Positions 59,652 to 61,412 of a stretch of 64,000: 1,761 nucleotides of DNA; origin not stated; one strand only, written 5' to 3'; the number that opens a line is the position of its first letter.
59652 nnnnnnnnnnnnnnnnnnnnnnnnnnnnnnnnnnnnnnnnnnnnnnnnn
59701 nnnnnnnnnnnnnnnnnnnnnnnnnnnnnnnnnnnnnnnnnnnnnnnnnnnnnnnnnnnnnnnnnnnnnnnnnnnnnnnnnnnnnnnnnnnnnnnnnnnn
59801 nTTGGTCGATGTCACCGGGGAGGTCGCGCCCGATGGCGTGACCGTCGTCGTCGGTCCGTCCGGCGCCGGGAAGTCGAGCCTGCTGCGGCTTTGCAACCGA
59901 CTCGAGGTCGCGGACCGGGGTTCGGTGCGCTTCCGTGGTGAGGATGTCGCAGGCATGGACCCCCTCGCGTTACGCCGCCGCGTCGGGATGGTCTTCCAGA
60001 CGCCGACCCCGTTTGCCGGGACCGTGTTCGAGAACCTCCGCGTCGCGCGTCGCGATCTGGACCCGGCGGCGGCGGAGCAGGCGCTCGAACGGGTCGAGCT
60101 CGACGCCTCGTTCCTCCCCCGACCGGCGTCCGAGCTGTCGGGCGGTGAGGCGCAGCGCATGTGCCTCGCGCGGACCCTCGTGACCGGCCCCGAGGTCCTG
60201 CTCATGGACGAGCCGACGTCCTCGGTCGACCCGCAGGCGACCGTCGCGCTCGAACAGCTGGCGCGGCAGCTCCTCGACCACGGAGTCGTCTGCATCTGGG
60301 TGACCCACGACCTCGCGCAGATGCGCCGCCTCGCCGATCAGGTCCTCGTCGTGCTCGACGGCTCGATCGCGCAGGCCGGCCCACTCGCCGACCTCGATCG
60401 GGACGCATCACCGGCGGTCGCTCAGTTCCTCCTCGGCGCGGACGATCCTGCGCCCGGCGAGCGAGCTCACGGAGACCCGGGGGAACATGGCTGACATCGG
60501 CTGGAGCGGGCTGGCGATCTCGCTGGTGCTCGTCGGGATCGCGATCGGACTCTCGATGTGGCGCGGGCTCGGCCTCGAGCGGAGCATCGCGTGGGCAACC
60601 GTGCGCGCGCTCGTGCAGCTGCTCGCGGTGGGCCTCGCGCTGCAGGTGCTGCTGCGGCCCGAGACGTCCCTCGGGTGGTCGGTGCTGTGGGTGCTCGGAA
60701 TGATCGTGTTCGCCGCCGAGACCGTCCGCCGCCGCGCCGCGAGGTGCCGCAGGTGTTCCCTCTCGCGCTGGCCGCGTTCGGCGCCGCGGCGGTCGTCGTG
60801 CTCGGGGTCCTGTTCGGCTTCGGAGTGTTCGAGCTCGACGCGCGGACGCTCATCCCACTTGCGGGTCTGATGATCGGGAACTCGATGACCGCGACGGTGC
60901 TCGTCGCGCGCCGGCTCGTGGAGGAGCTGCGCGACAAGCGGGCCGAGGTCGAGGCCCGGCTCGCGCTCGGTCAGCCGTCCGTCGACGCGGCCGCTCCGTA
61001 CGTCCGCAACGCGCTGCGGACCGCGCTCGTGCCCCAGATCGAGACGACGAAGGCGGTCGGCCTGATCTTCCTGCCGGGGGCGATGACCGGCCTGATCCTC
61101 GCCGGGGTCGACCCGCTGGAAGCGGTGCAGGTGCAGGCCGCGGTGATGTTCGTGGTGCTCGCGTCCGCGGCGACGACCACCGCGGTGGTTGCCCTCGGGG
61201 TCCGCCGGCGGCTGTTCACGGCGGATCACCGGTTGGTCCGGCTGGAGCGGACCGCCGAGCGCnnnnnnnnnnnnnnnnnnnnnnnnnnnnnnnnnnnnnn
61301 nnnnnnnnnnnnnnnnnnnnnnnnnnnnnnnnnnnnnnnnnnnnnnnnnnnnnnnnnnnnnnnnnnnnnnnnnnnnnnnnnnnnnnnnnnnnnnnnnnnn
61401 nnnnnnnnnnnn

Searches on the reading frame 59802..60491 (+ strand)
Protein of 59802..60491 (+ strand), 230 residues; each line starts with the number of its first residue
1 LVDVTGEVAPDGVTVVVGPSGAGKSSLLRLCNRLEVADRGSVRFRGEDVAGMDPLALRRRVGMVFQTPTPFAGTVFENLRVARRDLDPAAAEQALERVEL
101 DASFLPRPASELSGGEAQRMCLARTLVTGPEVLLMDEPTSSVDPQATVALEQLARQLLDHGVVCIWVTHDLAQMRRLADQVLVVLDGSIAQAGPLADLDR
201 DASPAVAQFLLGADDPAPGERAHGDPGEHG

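Call 43: search_protein_families(library=pfam, proteins=[window:59802-60491:+], max_evalue=0.001)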
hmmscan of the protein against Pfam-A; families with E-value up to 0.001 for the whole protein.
window:59802-60491:+ (230 aa): 6 families
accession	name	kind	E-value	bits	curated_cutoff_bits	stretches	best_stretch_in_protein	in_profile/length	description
PF00005.33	ABC_tran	-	6.1e-29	101.8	25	1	3-140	3-137/137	ABC transporter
PF13304.12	AAA_21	-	1.3e-07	32.4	27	0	13-34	1-22/304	AAA domain, putative AbiEii toxin, Type IV TA system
PF13191.12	AAA_16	-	1.7e-06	29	32.6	1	10-139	24-142/167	AAA ATPase domain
PF13401.12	AAA_22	-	0.00015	22.5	27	1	11-137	5-92/130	AAA domain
PF13555.12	AAA_29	-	0.00056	20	27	0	7-28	18-39/61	P-loop containing region of AAA domain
PF20703.3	nSTAND1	-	0.00066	19.8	27.1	1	8-29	30-51/379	Novel STAND NTPase 1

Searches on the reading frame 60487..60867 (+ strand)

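Call 43: search_protein_families(library=pfam, proteins=[window:60487-60867:+], max_evalue=0.001)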
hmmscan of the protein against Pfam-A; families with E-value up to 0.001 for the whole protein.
window:60487-60867:+ (127 aa): 1 family
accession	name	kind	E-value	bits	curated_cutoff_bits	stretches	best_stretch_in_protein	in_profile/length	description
PF03649.18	UPF0014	-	3.7e-18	66.2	22.6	1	6-86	1-81/242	Uncharacterised protein family (UPF0014)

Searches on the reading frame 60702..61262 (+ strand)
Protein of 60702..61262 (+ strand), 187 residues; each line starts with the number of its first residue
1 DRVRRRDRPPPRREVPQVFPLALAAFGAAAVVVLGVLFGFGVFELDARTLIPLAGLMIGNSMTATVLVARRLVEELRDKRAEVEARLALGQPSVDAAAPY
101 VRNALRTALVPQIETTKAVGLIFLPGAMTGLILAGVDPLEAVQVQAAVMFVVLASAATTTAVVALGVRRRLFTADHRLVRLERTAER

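Call 43: search_protein_families(library=pfam, proteins=[window:60702-61262:+], max_evalue=0.001)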
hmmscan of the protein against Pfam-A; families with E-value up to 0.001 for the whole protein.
window:60702-61262:+ (187 aa): 1 family
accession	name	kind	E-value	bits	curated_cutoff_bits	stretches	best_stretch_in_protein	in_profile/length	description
PF03649.18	UPF0014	-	3.5e-50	171.1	22.6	1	12-172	79-242/242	Uncharacterised protein family (UPF0014)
